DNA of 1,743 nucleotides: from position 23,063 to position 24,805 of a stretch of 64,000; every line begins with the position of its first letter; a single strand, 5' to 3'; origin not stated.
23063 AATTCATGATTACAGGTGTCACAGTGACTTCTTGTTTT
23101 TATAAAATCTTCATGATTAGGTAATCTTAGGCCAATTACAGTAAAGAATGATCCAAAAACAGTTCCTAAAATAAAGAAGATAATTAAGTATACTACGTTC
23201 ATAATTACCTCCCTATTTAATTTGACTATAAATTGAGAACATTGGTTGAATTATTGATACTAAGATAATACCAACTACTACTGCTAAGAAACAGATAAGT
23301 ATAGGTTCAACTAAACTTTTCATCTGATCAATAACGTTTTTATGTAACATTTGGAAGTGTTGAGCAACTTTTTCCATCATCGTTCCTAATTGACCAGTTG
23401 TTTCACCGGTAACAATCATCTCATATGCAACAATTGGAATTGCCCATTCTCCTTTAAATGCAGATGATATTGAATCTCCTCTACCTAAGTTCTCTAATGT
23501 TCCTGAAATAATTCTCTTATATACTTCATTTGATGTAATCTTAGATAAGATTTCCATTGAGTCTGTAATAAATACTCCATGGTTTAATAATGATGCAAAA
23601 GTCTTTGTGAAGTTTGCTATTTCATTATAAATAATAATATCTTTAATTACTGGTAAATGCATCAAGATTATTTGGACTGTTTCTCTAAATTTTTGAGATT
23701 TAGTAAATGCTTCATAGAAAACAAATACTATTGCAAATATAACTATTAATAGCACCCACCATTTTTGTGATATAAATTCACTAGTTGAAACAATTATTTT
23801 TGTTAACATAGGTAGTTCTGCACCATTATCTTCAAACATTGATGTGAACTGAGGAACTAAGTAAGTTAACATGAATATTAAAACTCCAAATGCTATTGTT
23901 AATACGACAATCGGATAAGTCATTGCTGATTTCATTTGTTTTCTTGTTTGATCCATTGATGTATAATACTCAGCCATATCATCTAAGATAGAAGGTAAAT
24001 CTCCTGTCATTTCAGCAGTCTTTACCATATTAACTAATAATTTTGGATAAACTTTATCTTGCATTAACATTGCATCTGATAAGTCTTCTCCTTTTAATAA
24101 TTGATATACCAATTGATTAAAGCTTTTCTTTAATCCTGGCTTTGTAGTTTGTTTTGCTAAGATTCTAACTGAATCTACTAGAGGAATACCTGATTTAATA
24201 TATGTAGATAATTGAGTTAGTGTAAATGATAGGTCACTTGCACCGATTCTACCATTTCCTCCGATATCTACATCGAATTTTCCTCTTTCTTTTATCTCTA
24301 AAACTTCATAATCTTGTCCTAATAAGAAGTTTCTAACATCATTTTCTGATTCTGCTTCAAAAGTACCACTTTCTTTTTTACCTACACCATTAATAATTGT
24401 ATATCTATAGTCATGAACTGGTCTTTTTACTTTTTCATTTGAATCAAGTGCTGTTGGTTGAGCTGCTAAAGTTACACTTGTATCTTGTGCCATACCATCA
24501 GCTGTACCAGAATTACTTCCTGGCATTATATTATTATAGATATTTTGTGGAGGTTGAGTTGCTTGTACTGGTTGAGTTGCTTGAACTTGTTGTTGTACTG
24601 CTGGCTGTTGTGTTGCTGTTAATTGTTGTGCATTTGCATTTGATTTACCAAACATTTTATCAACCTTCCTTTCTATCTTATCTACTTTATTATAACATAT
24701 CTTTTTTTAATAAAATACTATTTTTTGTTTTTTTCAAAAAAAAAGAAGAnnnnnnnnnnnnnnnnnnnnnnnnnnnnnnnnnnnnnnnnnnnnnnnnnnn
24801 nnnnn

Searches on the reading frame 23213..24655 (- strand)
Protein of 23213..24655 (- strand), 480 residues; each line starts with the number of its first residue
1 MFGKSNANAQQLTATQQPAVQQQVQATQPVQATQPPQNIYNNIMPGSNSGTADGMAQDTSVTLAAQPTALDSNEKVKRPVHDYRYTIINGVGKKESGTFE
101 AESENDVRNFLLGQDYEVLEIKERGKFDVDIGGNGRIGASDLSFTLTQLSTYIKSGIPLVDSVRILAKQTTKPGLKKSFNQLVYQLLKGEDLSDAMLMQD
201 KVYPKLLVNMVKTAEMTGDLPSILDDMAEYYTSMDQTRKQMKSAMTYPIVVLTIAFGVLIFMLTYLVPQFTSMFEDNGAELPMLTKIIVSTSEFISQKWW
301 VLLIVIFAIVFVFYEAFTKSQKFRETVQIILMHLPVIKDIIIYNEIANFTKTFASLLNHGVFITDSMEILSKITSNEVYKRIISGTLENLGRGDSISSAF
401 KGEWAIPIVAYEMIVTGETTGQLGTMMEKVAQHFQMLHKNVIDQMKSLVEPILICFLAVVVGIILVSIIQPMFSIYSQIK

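Call 17: search_protein_families(library=pfam, proteins=[window:23213-24655:-], max_evalue=0.001)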
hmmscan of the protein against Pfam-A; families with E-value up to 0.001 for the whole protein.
window:23213-24655:- (480 aa): 1 family
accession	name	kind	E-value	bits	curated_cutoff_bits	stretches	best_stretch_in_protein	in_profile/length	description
PF00482.28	T2SSF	-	2e-50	170.4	25.2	2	146-268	2-125/125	Type II secretion system (T2SS), protein F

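Call 21: find_encoding_contigs(protein=window:23213-24655:-, flank=10000, max_places=4)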
Protein window:23213-24655:- (480 aa): 5 contigs read that carry it; 3 places shown.
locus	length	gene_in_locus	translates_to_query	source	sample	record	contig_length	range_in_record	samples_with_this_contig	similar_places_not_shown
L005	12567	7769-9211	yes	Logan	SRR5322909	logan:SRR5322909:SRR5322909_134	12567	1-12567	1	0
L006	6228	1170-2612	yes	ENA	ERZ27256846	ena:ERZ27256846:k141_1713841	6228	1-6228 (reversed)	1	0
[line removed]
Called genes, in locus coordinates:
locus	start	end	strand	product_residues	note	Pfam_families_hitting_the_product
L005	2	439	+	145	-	?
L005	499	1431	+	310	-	-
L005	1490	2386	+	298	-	-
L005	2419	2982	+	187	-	PF01330:RuvA_N, PF14520:HHH_5, PF07499:RuvA_C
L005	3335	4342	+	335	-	PF06068:TIP49 (weak), PF05496:RuvB_N, PF00004:AAA, PF07728:AAA_5 (weak), PF13173:AAA_14 (faint), PF17864:AAA_lid_4, PF05491:WHD_RuvB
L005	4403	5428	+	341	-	PF02547:Queuosine_synth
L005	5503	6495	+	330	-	PF01272:GreA_GreB (faint)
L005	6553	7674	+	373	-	PF01702:TGT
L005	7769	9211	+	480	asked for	-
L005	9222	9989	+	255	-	PF06750:A24_N_bact, PF01478:Peptidase_A24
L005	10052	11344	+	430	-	PF25888:WHD_DnaB, PF07261:DnaB_2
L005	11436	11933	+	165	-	PF01966:HD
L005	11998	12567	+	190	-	?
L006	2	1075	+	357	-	?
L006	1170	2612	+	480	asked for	-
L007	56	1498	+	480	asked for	-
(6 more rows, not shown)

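Call 78: search_protein_families(library=ncbifam, proteins=[window:23213-24655:-], max_evalue=0.001)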
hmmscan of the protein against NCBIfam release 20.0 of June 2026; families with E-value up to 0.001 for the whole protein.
window:23213-24655:- (480 aa): 6 families
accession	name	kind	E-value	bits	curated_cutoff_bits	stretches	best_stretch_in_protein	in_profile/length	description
TIGR02120.1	GspF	equivalog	3.1e-91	306.6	424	1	83-478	1-400/401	type II secretion system inner membrane protein GspF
NF052607.1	T4PiliAsmPilCThrm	equivalog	3e-76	257.1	700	1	83-478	4-403/406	type IV pilus assembly protein PilC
NF052606.1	T4PiliAsmPilCMyx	equivalog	3.5e-68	230.4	700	1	77-480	16-419/419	type IV pilus assembly protein PilC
NF007861.0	PRK10573.1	equivalog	1.1e-66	225.6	401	1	83-475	7-394/401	protein transport protein HofC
NF047826.1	T3SSXpsF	equivalog_domain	1.3e-56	192.1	650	1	83-477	4-402/405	type II secretion system protein XpsF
NF041012.2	T4P_ComGB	equivalog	9.6e-42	143.5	240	1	145-475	6-330/332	competence type IV pilus assembly protein ComGB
